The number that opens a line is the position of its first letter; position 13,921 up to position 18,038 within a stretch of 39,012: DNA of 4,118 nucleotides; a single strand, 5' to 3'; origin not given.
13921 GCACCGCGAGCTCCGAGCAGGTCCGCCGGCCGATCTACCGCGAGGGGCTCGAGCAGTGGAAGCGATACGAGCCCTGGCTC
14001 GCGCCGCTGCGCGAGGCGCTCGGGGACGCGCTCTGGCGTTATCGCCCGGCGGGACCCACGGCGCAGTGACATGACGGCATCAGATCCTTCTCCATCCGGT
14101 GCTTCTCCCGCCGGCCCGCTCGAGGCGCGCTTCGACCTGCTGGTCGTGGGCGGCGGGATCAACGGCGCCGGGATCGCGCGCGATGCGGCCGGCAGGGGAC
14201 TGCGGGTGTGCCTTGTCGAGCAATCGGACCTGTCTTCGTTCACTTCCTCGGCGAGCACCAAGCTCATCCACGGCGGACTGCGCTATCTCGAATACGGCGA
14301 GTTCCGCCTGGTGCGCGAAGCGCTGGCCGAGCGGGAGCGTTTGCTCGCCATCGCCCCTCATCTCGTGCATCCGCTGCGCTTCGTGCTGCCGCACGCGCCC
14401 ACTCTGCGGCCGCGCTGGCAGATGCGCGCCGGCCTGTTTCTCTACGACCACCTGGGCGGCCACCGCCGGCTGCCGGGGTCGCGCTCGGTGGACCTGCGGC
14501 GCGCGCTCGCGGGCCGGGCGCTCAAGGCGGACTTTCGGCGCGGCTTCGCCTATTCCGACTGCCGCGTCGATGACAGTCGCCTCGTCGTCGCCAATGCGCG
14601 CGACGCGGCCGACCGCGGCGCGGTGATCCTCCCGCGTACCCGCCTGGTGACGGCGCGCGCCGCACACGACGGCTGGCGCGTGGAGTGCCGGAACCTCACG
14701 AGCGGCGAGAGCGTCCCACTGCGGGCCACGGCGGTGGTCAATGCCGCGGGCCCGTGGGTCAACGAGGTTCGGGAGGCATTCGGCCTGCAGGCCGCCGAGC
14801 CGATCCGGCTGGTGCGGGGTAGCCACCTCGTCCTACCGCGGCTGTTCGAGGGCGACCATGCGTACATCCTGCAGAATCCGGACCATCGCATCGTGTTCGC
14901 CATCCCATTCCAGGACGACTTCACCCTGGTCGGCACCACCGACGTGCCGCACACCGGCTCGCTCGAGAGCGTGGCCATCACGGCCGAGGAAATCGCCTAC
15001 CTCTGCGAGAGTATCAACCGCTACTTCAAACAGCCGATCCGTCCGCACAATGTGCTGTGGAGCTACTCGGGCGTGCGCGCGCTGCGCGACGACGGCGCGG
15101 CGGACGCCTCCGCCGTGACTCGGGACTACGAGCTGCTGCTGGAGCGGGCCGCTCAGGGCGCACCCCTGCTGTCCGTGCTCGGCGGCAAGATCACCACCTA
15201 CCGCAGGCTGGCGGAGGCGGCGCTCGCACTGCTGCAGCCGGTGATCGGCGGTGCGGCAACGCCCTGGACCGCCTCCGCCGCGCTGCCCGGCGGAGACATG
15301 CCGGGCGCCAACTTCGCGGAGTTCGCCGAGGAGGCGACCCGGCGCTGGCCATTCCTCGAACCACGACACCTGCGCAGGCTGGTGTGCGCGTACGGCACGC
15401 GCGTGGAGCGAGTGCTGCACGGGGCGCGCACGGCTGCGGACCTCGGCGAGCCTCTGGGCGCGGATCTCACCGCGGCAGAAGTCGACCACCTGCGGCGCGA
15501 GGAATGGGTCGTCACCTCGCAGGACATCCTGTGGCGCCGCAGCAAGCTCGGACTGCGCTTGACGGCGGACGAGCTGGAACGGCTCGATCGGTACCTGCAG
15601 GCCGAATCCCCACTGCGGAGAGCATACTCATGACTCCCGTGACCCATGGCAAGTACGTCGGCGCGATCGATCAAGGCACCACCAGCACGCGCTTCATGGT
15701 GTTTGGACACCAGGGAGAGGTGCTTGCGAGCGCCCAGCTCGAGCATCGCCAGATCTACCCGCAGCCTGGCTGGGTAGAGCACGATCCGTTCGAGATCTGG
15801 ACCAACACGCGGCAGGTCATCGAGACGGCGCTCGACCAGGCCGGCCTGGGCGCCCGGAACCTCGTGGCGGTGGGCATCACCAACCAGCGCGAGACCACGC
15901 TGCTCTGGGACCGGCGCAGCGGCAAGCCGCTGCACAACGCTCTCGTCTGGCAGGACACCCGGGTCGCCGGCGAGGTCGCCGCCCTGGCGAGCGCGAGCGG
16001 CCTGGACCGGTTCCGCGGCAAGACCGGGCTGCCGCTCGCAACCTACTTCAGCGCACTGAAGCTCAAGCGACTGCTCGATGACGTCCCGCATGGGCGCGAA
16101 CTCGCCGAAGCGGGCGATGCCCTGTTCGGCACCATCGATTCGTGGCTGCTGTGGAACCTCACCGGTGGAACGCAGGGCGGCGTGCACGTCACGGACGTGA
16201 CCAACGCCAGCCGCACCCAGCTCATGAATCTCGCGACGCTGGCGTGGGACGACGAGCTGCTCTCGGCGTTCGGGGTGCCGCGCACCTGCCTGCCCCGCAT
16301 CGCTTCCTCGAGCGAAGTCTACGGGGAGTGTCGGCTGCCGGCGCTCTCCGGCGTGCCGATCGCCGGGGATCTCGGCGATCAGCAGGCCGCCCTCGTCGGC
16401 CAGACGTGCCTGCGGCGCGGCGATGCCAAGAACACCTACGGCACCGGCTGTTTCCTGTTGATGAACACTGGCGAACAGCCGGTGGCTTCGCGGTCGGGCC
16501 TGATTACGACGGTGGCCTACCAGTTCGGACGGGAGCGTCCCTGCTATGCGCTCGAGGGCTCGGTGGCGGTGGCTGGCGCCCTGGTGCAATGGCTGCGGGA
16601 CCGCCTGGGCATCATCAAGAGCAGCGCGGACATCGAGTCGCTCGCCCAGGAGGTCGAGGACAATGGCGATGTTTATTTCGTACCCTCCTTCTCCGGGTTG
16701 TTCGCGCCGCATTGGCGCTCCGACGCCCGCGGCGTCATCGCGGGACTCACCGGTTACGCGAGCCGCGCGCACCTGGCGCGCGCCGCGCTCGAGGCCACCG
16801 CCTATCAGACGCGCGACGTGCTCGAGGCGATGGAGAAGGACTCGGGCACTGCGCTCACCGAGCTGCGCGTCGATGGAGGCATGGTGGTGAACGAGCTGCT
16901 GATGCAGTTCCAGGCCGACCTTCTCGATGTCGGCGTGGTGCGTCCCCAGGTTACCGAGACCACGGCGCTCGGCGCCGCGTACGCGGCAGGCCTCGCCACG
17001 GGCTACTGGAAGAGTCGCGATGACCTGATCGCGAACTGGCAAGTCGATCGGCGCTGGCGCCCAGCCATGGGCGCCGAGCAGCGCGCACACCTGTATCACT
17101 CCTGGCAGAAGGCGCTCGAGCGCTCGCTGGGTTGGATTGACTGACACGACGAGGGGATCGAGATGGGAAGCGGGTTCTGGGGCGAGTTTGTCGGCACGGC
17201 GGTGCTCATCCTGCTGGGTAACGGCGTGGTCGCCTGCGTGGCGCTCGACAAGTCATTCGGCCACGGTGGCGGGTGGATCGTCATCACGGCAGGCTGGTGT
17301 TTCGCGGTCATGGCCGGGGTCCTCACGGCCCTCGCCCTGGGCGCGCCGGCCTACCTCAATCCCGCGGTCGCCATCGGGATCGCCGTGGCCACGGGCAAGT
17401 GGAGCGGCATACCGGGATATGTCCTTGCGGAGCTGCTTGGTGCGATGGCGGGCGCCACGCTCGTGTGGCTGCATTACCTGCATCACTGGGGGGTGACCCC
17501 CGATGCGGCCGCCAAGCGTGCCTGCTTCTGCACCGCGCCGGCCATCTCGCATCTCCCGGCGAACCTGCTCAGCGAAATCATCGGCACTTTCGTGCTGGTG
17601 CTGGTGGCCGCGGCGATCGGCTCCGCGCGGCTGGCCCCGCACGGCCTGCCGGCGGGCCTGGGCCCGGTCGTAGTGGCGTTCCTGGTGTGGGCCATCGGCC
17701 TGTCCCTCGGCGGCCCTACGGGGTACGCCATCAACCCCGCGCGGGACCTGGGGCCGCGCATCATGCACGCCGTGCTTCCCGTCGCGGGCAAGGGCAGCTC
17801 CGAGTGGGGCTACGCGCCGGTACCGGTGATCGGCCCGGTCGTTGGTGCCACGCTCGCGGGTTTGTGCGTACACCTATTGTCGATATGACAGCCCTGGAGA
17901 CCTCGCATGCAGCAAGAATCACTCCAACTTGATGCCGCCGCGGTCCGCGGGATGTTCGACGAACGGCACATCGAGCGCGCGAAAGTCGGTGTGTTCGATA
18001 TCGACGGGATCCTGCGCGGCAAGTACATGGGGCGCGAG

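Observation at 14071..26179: Nine tightly packed co-directional genes joining glpDKF to ethanolamine-type uptake/processing genes and a secreted PLC/AcpA-type phosphoesterase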

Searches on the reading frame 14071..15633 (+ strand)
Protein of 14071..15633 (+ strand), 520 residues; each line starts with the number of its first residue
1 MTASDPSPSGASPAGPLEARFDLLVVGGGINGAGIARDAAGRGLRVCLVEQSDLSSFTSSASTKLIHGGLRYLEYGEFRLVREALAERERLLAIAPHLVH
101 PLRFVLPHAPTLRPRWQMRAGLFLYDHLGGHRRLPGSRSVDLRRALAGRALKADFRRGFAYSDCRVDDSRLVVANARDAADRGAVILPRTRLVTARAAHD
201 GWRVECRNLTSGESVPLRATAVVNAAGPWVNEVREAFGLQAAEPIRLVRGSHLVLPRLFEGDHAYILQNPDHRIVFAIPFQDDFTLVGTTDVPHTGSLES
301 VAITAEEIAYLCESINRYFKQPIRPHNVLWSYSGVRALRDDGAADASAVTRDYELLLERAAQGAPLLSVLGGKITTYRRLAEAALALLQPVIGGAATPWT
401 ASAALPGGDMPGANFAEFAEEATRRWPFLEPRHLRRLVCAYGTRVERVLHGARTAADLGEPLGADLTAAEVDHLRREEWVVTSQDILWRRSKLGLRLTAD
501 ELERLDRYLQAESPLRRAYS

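Call 4: search_protein_families(library=pfam, proteins=[window:14071-15633:+])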
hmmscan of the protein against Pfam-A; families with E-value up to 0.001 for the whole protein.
window:14071-15633:+ (520 aa): 2 families
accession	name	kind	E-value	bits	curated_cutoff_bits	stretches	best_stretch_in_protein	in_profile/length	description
PF01266.30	DAO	-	3.7e-59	201.5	27.9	1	22-378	1-353/353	FAD dependent oxidoreductase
PF16901.10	DAO_C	-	2.3e-10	40.8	31.4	1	400-499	3-102/126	C-terminal domain of alpha-glycerophosphate oxidase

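Call 5: search_protein_families(library=ncbifam, proteins=[window:14071-15633:+])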
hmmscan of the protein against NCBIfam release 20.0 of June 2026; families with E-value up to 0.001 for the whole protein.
window:14071-15633:+ (520 aa): 15 families
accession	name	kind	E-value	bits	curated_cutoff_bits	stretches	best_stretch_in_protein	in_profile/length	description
NF008899.0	PRK12266.1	equivalog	7.9e-219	727.3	360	1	19-513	5-500/508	glycerol-3-phosphate dehydrogenase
NF009906.0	PRK13369.1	equivalog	5.7e-214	711.3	352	1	19-512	5-498/502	glycerol-3-phosphate dehydrogenase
NF033461.1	glycerol3P_ox_1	equivalog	5e-56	190.2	840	2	19-341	17-351/607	type 1 glycerol-3-phosphate oxidase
TIGR03377.1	glycerol3P_GlpA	equivalog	1.3e-41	142.7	552.8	1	23-453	2-417/530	anaerobic glycerol-3-phosphate dehydrogenase subunit GlpA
NF008313.0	PRK11101.1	equivalog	4.3e-32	111.4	425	1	21-495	9-467/548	anaerobic glycerol-3-phosphate dehydrogenase subunit A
NF033460.1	glycerol3P_ox_II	equivalog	1e-06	28.2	460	1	21-70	2-52/361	type 2 glycerol-3-phosphate oxidase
NF008425.0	PRK11259.1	equivalog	1.9e-06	27.1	257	0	170-284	151-260/377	N-methyl-L-tryptophan oxidase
TIGR02352.1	thiamin_ThiO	equivalog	3.3e-06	26.4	250.8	0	24-61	2-39/351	glycine oxidase ThiO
TIGR02032.1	GG-red-SF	subfamily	2e-05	24.4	158.8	1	21-55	1-35/297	geranylgeranyl reductase family protein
NF046068.1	AkvoneHdxseDnrF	equivalog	4.9e-05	22.4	650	0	177-244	117-183/439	aklavinone 12-hydroxylase DnrF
NF002480.1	PRK01747.1-1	equivalog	0.00021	19.8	540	1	19-92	248-321/645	bifunctional tRNA (5-methylaminomethyl-2-thiouridine)(34)-methyltransferase MnmC2/FAD-dependent 5-carboxymethylaminomethyl-2-thiouridine(34)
TIGR03364.1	HpnW_proposed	hypoth_equivalog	0.00035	19.8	285.1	1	22-53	2-33/365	TIGR03364 family FAD-dependent oxidoreductase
NF038171.1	maturase_LodB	equivalog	0.00041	19.5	400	0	177-238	108-168/361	lysine-epsilon-oxidase maturase LodB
TIGR03197.1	MnmC_Cterm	equivalog_domain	0.00044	19.4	174.2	0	23-93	2-73/400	FAD-dependent 5-carboxymethylaminomethyl-2-thiouridine(34) oxidoreductase MnmC1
NF004991.0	PRK06370.1-3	subfamily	0.00059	18.5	620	1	19-54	34-69/509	FAD-containing oxidoreductase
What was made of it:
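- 14071..15633 (+): glpD, aerobic glycerol-3-phosphate dehydrogenase. NF008899 727 bits, cutoff 360 (call 5).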

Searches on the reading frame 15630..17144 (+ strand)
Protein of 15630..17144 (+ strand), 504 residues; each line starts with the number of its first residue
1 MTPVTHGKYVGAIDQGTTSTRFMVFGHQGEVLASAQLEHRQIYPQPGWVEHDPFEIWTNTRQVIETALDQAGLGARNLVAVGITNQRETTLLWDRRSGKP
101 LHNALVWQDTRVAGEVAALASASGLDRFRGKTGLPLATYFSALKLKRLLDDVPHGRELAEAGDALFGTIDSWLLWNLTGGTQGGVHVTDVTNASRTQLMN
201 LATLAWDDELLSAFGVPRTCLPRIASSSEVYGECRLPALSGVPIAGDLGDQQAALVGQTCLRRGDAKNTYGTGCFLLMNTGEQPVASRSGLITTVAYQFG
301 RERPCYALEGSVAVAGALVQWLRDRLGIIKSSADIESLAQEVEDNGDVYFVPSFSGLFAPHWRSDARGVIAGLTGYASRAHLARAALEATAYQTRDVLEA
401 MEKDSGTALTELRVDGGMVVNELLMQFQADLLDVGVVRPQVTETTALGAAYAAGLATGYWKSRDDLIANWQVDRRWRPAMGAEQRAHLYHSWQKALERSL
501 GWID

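Call 4: search_protein_families(library=pfam, proteins=[window:15630-17144:+])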
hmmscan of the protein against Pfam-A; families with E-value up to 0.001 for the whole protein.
window:15630-17144:+ (504 aa): 2 families
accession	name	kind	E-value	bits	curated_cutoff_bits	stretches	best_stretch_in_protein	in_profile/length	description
PF00370.27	FGGY_N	-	7.3e-70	235.8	28.8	1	9-257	1-245/245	FGGY family of carbohydrate kinases, N-terminal domain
PF02782.22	FGGY_C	-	6.8e-49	166.8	27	1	267-456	2-197/198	FGGY family of carbohydrate kinases, C-terminal domain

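Call 5: search_protein_families(library=ncbifam, proteins=[window:15630-17144:+])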
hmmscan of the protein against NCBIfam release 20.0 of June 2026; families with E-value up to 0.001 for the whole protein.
window:15630-17144:+ (504 aa): 12 families
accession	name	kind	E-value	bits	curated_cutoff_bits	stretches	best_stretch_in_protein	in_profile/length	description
NF000756.0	PRK00047.1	subfamily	1.4e-219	729.5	498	1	6-502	3-497/502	glycerol kinase GlpK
TIGR01311.1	glycerol_kin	equivalog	6.2e-217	720.8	590.35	1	8-502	1-496/496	glycerol kinase GlpK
TIGR01312.1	XylB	equivalog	3.5e-56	190.7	380.25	1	13-490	3-470/481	xylulokinase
NF008187.0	PRK10939.1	equivalog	4.2e-32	111.5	528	1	7-503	3-507/521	autoinducer-2 kinase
TIGR01314.1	gntK_FGGY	equivalog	3.2e-31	108.4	648.55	1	10-464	2-457/505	gluconokinase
NF011601.0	PRK15027.1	equivalog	8.3e-31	106.9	912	1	9-479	2-458/484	xylulokinase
TIGR02628.1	fuculo_kin_coli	equivalog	6.8e-23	81.3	470.9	1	13-474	6-459/465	L-fuculokinase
TIGR01315.1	5C_CHO_kinase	subfamily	3.8e-21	75.4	408.7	2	317-468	353-503/541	FGGY family pentulose kinase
NF007925.0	PRK10640.1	equivalog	1.3e-19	70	639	1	9-448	5-432/489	rhamnulokinase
TIGR02627.1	rhamnulo_kin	equivalog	7.2e-19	67.7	527.95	1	12-449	2-427/454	rhamnulokinase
NF003154.0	PRK04123.1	equivalog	2.7e-16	59.4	428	1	355-464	390-499/554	ribulokinase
TIGR01234.1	L-ribulokinase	equivalog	3.2e-15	55.9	583.25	1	352-461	380-489/536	ribulokinase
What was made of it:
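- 15630..17144 (+): glpK, glycerol kinase. TIGR01311 721 bits, cutoff 590 (call 5).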

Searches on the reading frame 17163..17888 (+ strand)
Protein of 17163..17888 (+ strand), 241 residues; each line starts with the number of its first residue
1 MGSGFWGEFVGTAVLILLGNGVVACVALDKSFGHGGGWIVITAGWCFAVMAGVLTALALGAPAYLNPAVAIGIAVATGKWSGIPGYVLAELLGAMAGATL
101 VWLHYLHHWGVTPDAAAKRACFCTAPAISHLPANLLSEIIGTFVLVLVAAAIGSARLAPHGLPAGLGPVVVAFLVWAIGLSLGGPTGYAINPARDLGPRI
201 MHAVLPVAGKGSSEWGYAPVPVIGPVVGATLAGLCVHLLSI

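Call 4: search_protein_families(library=pfam, proteins=[window:17163-17888:+])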
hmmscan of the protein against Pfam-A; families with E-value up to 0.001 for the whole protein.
window:17163-17888:+ (241 aa): 1 family
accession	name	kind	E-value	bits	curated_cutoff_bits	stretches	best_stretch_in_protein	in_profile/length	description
PF00230.25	MIP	-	2e-25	90.3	25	1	7-234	13-220/222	Major intrinsic protein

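Call 5: search_protein_families(library=ncbifam, proteins=[window:17163-17888:+])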
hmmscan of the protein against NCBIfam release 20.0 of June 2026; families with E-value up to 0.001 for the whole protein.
window:17163-17888:+ (241 aa): 3 families
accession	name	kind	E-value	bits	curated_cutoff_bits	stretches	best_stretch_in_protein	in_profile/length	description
NF043012.1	LacAcidTportLarD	equivalog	1.8e-43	148.7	390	1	8-238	7-233/237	D/L-lactic acid transporter LarD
TIGR00861.1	MIP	subfamily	1.1e-36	126.7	171.25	1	7-234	1-222/224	MIP family channel protein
NF045553.1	AquGlycerPorinGla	equivalog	1.7e-36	125.9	400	2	6-149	10-162/290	aquaglyceroporin Gla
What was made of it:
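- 17163..17888 (+): MIP-family channel, a putative glycerol facilitator (glpF). Pfam MIP 90 bits (call 4); below the TIGR00861 cutoff (call 5).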

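Call 41: find_related_loci(query=window:17163-17888:+, collection=metagenome_contigs, flank=10000)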
Query window:17163-17888:+ (241 aa) in metagenome_contigs; peptide patterns used: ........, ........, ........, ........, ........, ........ (x = any residue, [..] = any of these).
600 stretches matched a pattern (row limit reached: there are more); 497 encode a relative of the query (tblastn E <= 1e-3); the best 80 are kept; 80 distinct loci.
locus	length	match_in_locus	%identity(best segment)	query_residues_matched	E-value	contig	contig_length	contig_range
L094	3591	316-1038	75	1-241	4e-118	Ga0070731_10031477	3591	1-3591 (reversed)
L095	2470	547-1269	75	1-241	3e-119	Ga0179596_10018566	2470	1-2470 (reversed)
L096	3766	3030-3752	75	1-241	1e-115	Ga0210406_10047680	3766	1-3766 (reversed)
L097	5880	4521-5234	75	1-238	2e-112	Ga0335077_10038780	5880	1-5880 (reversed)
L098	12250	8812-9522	75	1-237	4e-109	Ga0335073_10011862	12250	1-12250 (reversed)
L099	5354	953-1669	72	1-239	2e-106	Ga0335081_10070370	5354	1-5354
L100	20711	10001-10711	71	1-237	3e-104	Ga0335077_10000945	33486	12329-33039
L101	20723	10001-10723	70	1-241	3e-103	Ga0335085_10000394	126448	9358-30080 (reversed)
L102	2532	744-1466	66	1-241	4e-103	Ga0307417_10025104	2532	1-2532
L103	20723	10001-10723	66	1-241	7e-95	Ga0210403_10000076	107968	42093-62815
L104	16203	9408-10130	64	1-241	2e-94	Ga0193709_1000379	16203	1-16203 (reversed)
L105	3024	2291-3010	66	1-239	1e-95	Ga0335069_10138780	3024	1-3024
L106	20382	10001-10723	64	1-241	6e-94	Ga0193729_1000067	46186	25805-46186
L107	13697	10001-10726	66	1-241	9e-93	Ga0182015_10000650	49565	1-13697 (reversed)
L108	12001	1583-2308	64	1-241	2e-92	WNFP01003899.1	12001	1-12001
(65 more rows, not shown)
